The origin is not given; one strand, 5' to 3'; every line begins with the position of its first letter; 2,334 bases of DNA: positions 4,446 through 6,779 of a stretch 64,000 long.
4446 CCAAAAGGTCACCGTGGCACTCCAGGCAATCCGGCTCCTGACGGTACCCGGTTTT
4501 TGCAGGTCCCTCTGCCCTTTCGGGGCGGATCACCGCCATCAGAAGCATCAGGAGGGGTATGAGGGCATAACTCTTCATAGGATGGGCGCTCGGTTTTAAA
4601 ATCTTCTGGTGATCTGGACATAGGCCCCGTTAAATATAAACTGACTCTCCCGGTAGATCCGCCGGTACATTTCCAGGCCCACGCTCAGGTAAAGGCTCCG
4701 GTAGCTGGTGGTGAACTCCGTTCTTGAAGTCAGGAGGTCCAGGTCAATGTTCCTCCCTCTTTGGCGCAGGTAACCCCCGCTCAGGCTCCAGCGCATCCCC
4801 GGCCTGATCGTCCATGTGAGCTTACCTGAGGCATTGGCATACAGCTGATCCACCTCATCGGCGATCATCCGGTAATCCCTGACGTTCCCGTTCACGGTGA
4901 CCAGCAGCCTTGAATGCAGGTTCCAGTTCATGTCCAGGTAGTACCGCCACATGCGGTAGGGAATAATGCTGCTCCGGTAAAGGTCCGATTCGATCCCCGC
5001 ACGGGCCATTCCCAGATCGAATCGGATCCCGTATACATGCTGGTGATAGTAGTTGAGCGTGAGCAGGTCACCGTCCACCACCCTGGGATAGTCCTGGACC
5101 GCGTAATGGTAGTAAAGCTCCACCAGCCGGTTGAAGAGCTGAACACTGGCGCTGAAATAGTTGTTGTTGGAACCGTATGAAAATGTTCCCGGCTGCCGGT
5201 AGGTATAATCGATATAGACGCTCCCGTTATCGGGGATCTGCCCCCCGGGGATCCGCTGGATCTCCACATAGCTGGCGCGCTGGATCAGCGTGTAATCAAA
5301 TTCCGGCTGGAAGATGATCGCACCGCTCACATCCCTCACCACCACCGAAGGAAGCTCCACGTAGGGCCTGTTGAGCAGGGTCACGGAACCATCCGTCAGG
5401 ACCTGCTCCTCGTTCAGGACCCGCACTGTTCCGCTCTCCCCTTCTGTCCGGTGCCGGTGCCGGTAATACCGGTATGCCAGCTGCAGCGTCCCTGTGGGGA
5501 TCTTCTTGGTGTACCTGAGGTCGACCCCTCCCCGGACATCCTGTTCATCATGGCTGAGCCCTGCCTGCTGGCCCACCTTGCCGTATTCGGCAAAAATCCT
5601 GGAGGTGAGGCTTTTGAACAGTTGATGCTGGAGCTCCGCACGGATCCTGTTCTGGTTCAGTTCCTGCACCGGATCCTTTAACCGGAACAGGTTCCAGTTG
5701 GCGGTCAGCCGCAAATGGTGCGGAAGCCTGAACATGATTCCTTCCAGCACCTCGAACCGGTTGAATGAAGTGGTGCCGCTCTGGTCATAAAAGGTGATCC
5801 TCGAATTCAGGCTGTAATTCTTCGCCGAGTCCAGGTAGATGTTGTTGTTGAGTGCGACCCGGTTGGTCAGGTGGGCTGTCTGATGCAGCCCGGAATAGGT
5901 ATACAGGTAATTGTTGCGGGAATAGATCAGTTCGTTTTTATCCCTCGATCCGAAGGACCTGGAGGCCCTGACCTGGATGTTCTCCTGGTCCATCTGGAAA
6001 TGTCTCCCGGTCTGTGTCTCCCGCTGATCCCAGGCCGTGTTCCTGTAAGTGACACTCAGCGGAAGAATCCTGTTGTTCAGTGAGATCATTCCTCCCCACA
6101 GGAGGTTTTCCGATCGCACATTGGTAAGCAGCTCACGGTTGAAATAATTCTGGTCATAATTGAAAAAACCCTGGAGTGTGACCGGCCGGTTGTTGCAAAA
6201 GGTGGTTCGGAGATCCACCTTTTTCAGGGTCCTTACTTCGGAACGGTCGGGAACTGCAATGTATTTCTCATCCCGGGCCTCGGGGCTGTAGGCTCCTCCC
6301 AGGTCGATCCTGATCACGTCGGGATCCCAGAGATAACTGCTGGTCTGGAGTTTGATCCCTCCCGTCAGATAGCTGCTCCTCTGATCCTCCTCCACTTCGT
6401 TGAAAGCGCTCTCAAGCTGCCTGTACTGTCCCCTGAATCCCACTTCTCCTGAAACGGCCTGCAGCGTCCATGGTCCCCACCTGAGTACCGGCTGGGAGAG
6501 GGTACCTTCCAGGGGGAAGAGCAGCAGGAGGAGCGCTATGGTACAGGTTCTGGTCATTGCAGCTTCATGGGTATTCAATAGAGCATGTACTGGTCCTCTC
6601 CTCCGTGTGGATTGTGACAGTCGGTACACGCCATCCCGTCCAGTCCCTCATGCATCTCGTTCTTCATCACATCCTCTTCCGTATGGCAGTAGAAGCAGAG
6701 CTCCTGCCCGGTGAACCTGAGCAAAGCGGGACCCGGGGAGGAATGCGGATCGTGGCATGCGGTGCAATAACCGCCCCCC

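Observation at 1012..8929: Seven-gene multihaem-cytochrome / NHL-propeller / beta-barrel operon: candidate outer-membrane electron conduit of unusual composition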

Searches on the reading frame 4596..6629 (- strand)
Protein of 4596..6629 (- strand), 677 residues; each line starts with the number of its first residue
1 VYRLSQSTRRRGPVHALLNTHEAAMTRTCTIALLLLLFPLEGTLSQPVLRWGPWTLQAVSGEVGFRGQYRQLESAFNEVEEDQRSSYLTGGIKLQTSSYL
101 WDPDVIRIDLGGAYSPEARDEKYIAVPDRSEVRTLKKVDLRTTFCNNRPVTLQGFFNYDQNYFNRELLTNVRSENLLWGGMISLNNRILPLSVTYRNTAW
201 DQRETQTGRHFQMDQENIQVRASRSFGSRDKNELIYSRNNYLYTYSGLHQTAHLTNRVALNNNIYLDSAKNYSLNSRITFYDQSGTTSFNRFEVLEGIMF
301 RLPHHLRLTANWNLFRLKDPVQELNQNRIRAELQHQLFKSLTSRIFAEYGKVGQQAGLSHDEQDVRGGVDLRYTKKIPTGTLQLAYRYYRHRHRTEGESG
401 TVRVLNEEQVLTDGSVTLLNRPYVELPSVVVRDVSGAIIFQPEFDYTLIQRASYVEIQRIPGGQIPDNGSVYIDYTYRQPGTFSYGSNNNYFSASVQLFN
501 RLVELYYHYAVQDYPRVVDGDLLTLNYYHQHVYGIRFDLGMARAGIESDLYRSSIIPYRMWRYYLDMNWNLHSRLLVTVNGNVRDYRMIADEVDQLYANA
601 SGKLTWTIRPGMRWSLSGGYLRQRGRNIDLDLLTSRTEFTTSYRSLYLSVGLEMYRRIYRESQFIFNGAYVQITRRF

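Call 4: search_protein_families(library=pfam, proteins=[window:4596-6629:-], max_evalue=0.1)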
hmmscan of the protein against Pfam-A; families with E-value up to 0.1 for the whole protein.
window:4596-6629:- (677 aa): 1 family
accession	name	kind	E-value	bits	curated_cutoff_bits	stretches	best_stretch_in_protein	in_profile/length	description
PF24192.1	DUF7417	-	0.072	13.3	27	0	608-640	32-64/75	Domain of unknown function (DUF7417)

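Call 5: search_protein_families(library=ncbifam, proteins=[window:4596-6629:-], max_evalue=0.01)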
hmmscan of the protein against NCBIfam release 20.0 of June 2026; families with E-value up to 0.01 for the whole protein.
window:4596-6629:- (677 aa): 0 families

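Call 12: find_homologous_proteins(query=window:4596-6557:-)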
Query window:4596-6557:- (653 aa): 187 proteins with E <= 0.001 among 8000 candidates; the best 120 are listed.
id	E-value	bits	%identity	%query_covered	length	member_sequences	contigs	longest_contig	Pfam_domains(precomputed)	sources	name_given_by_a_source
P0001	0.0e+0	1492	100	100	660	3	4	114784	-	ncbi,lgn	-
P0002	0.0e+0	1271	82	98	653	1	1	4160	-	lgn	-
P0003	0.0e+0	1251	81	100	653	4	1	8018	-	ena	-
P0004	0.0e+0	1249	81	100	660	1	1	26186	-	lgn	-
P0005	0.0e+0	1123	74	99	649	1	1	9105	-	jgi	jgi:hypothetical protein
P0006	0.0e+0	1090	73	99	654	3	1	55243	-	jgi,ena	jgi:hypothetical protein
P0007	0.0e+0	1060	69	100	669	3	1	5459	-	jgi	jgi:hypothetical protein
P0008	0.0e+0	1026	68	98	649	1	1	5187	-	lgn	-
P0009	0.0e+0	1024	68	99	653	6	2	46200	-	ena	-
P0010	0.0e+0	1021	67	99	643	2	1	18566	-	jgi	-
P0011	0.0e+0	1017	68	97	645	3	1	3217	-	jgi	-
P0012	0.0e+0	1016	67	99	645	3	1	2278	-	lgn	-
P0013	0.0e+0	1015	69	97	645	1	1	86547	-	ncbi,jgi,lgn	-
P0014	1.3e-297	1007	68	97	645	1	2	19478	-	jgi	-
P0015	3.1e-297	1005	67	99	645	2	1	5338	-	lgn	-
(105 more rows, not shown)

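Call 15: find_related_loci(query=A1, collection=genome_contigs, flank=10000)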
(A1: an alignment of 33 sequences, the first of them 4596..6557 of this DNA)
Query A1 (653 aa) in genome_contigs; peptide patterns used: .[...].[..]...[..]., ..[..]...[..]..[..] (x = any residue, [..] = any of these).
164 stretches matched a pattern; 98 encode a relative of the query (tblastn E <= 1e-3); the best 80 are kept; 78 distinct loci.
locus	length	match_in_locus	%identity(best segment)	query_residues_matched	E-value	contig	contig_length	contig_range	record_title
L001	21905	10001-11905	69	19-653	0e+0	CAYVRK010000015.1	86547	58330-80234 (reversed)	MAG TPA_asm: uncultured Bacteroides sp. isolate binchicken_co151_283 genome assembly, contig: NODE_263_length_86547_cov_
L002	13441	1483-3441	65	2-653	0e+0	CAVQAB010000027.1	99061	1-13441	MAG: uncultured Bacteroidales bacterium isolate MFD03551.bin.2.26 genome assembly, contig: contig_80080, whole genome sh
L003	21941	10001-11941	65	7-653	0e+0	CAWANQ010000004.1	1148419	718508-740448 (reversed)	MAG: uncultured Bacteroidetes bacterium isolate MFD03804.bin.1.203 genome assembly, contig: contig_15584, whole genome s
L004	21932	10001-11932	66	9-653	0e+0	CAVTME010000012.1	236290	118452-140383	MAG: uncultured Bacteroidetes bacterium isolate MFD03804.bin.2.22 genome assembly, contig: contig_51755, whole genome sh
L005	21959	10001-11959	66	1-653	0e+0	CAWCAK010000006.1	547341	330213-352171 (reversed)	MAG: uncultured Bacteroidetes bacterium isolate MFD03804.bin.2.1 genome assembly, contig: contig_33564, whole genome sho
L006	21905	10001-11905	66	19-653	0e+0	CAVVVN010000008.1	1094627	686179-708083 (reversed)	MAG: uncultured Bacteroidales bacterium isolate MFD03804.bin.1.21 genome assembly, contig: contig_7235, whole genome sho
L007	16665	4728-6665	66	7-653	0e+0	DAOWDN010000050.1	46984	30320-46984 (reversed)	MAG TPA_asm: Bacteroidia bacterium isolate CSMAG_1914 CSMAG_1914_k141_60904_length_46984_cov_17.1179, whole genome shotg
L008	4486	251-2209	65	1-653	0e+0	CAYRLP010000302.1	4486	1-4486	MAG TPA_asm: uncultured Bacteroides sp. isolate binchicken_co294_125 genome assembly, contig: NODE_15440_length_4486_cov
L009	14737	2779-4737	63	1-653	0e+0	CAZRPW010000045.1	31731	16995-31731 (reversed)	MAG TPA_asm: uncultured Bacteroides sp. isolate binchicken_co42_498 genome assembly, contig: NODE_1363_length_31731_cov_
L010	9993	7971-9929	64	1-653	0e+0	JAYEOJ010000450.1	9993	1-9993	MAG: Bacteroidota bacterium isolate MAG032 MAG032_450, whole genome shotgun sequence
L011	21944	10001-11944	64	6-653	0e+0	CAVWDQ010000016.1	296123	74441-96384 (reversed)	MAG: uncultured Bacteroidales bacterium isolate MFD03804.bin.2.147 genome assembly, contig: contig_28536, whole genome s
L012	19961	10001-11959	63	1-653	0e+0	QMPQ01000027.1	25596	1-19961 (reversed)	MAG: Bacteroidetes bacterium isolate B13_G6 B13_Guay6_scaffold_00596, whole genome shotgun sequence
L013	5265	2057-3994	65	7-653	0e+0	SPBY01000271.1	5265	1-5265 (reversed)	MAG: Bacteroidia bacterium isolate das_tool.concoct.150 k141_1144483, whole genome shotgun sequence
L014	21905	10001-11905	65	19-653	0e+0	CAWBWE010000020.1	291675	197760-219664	MAG: uncultured Bacteroidales bacterium isolate MFD03551.bin.2.12 genome assembly, contig: contig_56179, whole genome sh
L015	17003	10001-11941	64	7-653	0e+0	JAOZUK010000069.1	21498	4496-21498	MAG: Bacteroidales bacterium isolate GMC8.maxbin2.069_sub GMC8_1547_length_21498_cov_28.340064, whole genome shotgun seq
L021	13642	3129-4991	46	33-653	0e+0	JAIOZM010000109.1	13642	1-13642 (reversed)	MAG: Bacteroidales bacterium isolate Tobar13.5m-G9 Tobar13-5m-C5141, whole genome shotgun sequence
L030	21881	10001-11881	41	26-653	6e-167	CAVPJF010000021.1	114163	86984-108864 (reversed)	MAG: uncultured Bacteroidales bacterium isolate MFD00032.bin.2.160 genome assembly, contig: contig_37448, whole genome s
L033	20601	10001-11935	41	7-653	2e-165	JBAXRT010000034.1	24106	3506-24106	MAG: bacterium isolate ELA590 MAG590_34, whole genome shotgun sequence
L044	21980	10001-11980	37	1-653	2e-152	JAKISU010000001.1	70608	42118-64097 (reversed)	MAG: Flavobacteriaceae bacterium isolate D96SM.bin.25 NODE_243_length_70608_cov_5.856472, whole genome shotgun sequence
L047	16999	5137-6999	43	30-653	1e-167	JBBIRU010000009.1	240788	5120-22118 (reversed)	MAG: Bacteroidota bacterium isolate QH2S170213_bin_357 NODE_27_length_240788_cov_3.00231, whole genome shotgun sequence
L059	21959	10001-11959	33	1-653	8e-124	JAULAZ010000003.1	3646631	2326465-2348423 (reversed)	MAG: Chitinophagaceae bacterium isolate MAG.10 contig_388, whole genome shotgun sequence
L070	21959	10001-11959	38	10-653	9e-133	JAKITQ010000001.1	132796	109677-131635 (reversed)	MAG: Flavobacteriaceae bacterium isolate D96SM.bin.46 NODE_38_length_132796_cov_8.727548, whole genome shotgun sequence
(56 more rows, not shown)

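Call 29: predict_structure(alignment_id=A1)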
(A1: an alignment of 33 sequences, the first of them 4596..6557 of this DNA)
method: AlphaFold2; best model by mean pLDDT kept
length: 653 residues; sequences in the alignment: 33
mean_pLDDT: 86.5   pTM: 0.68
mean pLDDT of the five models: 86.5, 86.4, 83.1, 83.0, 69.7
residues with pLDDT >= 90: 331; 70-90: 263; 50-70: 46; < 50: 13
segments of 3 or more residues with pLDDT < 50: 12-22
pLDDT, mean of each block of 10 residues (from residue 1): 56 43 63 88 91 76 89 84 88 76 66 87 81 83 67 92 81 91 84 92 78 94 87 94 87 96 94 93 96 92 96 91 95 85 96 93 96 83 83 86 88 77 85 78 85 87 96 92 96 82 94 92 94 92 89 93 79 92 93 93 83 95 95 84 94 89
secondary structure, 60 per line:
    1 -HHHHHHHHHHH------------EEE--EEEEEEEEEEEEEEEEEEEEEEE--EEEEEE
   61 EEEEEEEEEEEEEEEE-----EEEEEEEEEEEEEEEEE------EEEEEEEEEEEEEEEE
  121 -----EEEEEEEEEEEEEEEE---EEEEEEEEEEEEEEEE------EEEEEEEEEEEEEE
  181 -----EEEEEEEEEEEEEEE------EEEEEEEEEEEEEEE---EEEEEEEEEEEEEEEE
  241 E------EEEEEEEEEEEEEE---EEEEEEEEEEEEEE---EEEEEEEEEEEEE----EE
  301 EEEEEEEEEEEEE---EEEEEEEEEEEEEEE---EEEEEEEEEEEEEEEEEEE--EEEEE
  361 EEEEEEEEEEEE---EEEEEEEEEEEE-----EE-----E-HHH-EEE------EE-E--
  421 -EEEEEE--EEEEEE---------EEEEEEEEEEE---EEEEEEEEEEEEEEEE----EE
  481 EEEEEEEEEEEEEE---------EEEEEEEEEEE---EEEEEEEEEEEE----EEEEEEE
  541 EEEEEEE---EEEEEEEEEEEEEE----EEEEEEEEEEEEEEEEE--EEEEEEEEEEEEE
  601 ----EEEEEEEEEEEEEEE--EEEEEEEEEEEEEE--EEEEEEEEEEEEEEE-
elements in order: H2-12 E25-27 E30-52 E55-76 E82-98 E105-120 E126-141 E145-160 E167-180 E186-200 E207-221 E225-241 E248-261 E265-278 E282-294 E299-313 E317-331 E335-353 E356-372 E376-387 E406-408 E422-427 E430-435 E445-455 E459-474 E479-494 E504-514 E518-529 E534-547 E551-564 E569-585 E588-600 E605-619 E622-635 E638-652

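Call 38: search_protein_families(library=pfam, proteins=[L033:4445-5902:+, L033:5913-7307:+, L030:13392-14087:+, L047:1495-2229:+, L070:5804-6631:+], max_evalue=0.01)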
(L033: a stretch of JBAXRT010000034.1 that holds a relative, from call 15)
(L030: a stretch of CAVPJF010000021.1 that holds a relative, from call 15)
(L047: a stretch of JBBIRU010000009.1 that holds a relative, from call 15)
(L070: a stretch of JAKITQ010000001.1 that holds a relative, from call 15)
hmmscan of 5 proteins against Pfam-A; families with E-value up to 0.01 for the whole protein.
L033:4445-5902:+ (485 aa): 3 families
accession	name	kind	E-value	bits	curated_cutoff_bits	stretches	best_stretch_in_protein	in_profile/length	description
PF02518.31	HATPase_c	-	8.1e-26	91.1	26.4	1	378-484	2-110/111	Histidine kinase-, DNA gyrase B-, and HSP90-like ATPase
PF00512.31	HisKA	-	1.4e-14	54.3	26.9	1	272-331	3-62/66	His Kinase A (phospho-acceptor) domain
PF00672.30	HAMP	-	1.1e-09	38.8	25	1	201-247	5-51/53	HAMP domain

L033:5913-7307:+ (464 aa): 18 families
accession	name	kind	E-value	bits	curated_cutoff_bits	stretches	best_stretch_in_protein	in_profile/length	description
PF00158.32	Sigma54_activat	-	5.4e-69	231.6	20.2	1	144-311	1-167/168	Sigma-54 interaction domain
PF00072.30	Response_reg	-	5.4e-27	94.6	30.2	1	6-115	1-110/111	Response regulator receiver domain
PF25601.1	AAA_lid_14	-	2.5e-25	88.5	27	1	317-392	1-76/87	AAA+ ATPase lid domain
PF14532.12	Sigma54_activ_2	-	4.3e-22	79.3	25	1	145-316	1-138/138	Sigma-54 interaction domain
PF02954.25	HTH_8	-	6.5e-18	64.6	22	1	423-462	3-42/42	Bacterial regulatory protein, Fis family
PF07728.20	AAA_5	-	8.1e-12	45.8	22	1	169-288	2-124/139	AAA domain (dynein-related subfamily)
PF00004.35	AAA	-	8.4e-09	36.4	21.2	1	169-291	1-112/131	ATPase family associated with various cellular activities (AAA)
PF07724.20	AAA_2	-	8.7e-09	36.1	27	1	167-298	4-136/166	AAA domain (Cdc48 subfamily)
PF00493.29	MCM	-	5.4e-06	26.1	23.3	1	159-301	50-187/224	MCM P-loop domain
PF13518.12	HTH_28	-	3.5e-05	24.2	25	1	427-463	2-37/52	Helix-turn-helix domain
PF01078.27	Mg_chelatase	-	0.00011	22.1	20.3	0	226-287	95-158/207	Magnesium chelatase, subunit ChlI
PF20030.5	bpMoxR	-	0.00047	19.7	27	1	154-286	20-145/205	MoxR domain in the MoxR-vWA-beta-propeller ternary systems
PF13556.12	HTH_30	-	0.00054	20.2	27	1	436-461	10-35/59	PucR C-terminal helix-turn-helix domain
PF05673.19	DUF815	-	0.002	17.7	23.8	1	135-204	21-91/249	Protein of unknown function (DUF815)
PF13384.12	HTH_23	-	0.003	17.8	24.6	1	424-462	4-41/50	Homeodomain-like domain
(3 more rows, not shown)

L030:13392-14087:+ (231 aa): 5 families
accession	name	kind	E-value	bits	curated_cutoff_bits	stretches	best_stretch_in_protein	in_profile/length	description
PF09699.15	Paired_CXXCH_1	-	5.6e-06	26.4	20.6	0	219-231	26-38/41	Doubled CXXCH motif (Paired_CXXCH_1)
PF14537.11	Cytochrom_c3_2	-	0.00013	22.8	25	1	175-200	54-78/79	Cytochrome c3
PF02085.21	Cytochrom_CIII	-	0.00015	22.5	22.9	1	178-231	30-84/101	Class III cytochrome C family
PF22113.1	Mtrc-MtrF_II-IV_dom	-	0.00018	21.5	30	0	49-115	81-137/176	Outer membrane cytochrome MtrC/MtrF-like, domains II/IV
PF14522.11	Cytochrome_C7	-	0.00019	21.7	24.8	0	48-113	12-55/67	Cytochrome c7 and related cytochrome c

L047:1495-2229:+ (244 aa): 1 family
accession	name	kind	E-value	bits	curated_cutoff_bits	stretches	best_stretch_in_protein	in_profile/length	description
PF09603.15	Fib_succ_major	-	3.9e-45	154.8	33.9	1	41-242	1-187/187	Fibrobacter succinogenes major domain (Fib_succ_major)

L070:5804-6631:+ (275 aa): 1 family
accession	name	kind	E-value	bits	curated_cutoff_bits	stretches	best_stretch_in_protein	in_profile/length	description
PF13365.12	Trypsin_2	-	1.1e-06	29.9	27.6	1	45-210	2-136/144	Trypsin-like peptidase domain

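Call 58: search_protein_representatives(alignment_id=A1)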
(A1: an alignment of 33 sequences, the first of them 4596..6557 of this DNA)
Query: 33 sequences, 653 profile positions. Proteins with E-value up to 0.001 (for the whole library): 1792; up to 1e-10: 1313; up to 1e-30: 364. The best 150 are listed.
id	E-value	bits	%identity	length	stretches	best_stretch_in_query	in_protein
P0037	0.0e+00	1123.3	-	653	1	2-653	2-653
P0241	1.4e-253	859.7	-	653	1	3-653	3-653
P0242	2.0e-234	796.4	-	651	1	2-653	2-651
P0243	5.7e-217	738.7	-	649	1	6-653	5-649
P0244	8.9e-216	734.8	-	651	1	5-653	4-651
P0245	1.2e-211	721.1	-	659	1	19-653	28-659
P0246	4.2e-206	702.8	-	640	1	15-653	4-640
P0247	5.2e-206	702.5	-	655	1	8-653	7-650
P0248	6.9e-204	695.5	-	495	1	157-653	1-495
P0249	5.2e-202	689.3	-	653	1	9-653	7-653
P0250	8.1e-200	682.1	-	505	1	5-492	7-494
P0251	8.9e-199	678.6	-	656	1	3-653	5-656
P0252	2.7e-194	663.8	-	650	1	4-653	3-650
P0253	4.6e-193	659.7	-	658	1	12-653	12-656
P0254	3.9e-191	653.4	-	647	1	9-653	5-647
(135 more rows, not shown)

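Call 76: fold_search(model_id=the predicted structure, library=pdb)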
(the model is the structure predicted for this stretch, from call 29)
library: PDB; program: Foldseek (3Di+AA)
matches with E <= 10: 782; with E <= 0.001: 198
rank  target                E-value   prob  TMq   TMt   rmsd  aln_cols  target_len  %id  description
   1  2hdi_A                3.9e-08  1.00  0.30  0.32  13.5       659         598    7  Crystal structure of the Colicin I receptor Cir from E.coli in complex with receptor binding domain of Colicin Ia. (released 2007-05-08)
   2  2hdf                  4.5e-08  1.00  0.34  0.38  12.3       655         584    9  Crystal structure of the Colicin I receptor Cir from E.coli (released 2007-05-08)
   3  9a2z_MODEL_1_A        4.5e-07  1.00  0.27  0.25  19.1       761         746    9  Model of E. coli FepA by in-cell photo-crosslinking MS and deep learning (released 2023-02-24)
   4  9nn6_A                4.7e-07  1.00  0.32  0.33  15.4       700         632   10  E. coli Cir in Complex with the RBD of Microcin V (released 2025-09-24)
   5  9i98_A                5.4e-07  1.00  0.33  0.37  12.3       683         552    8  Cryo-EM structure of Shigella flexneri LptDE bound by a Bicyclic peptide molecule (Compound 13) (released 2025-10-15)
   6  5ixm_G                8.5e-07  1.00  0.30  0.34  14.0       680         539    7  The LPS Transporter LptDE from Yersinia pestis, core complex (released 2016-05-18)
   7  4rdt_A                1.0e-06  1.00  0.30  0.30  15.4       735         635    8  Structure of the bacterial Zn-transporter ZnuD from Neisseria meningitidis (flexible conformation bound to a zinc ion) (released 2015-08-19)
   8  4rvw                  1.1e-06  1.00  0.28  0.30  15.2       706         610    9  Structure of the bacterial Zn-transporter ZnuD from Neisseria meningitidis (soaked with 20 micromolar Zinc) (released 2015-08-19)
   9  5fr8_A                1.1e-06  1.00  0.29  0.27  19.5       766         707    8  Crystal structure of the siderophore receptor PirA from Acinetobacter baumannii (released 2016-05-11)
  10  5fp2_B                1.3e-06  1.00  0.31  0.35  12.9       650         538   10  Crystal structure of the siderophore receptor PirA from Pseudomonas aeruginosa (released 2015-12-09)
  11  9dis_B                1.4e-06  1.00  0.29  0.30  14.2       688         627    9  Cryo-EM structure of the heme/hemoglobin transporter ChuA, in complex with de novo designed binder H3 (released 2025-05-21)
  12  9dhe                  1.4e-06  1.00  0.30  0.32  15.5       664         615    8  The crystal structure on the heme/hemoglobin transporter ChuA, in complex with heme (released 2025-05-21)
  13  9fy9_D                1.4e-06  1.00  0.29  0.28  19.5       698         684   11  Cryo-EM structure of the type 1 chaperone-usher pilus FimD-tip complex (FimDHGFC) - Conformer 1 (released 2025-06-04)
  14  5iv9_A                1.4e-06  1.00  0.30  0.26  21.9       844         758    8  The LPS Transporter LptDE from Klebsiella pneumoniae, full-length (released 2016-05-18)
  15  4q35_A                1.5e-06  1.00  0.30  0.27  22.2       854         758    7  Structure of a membrane protein (released 2014-06-25)
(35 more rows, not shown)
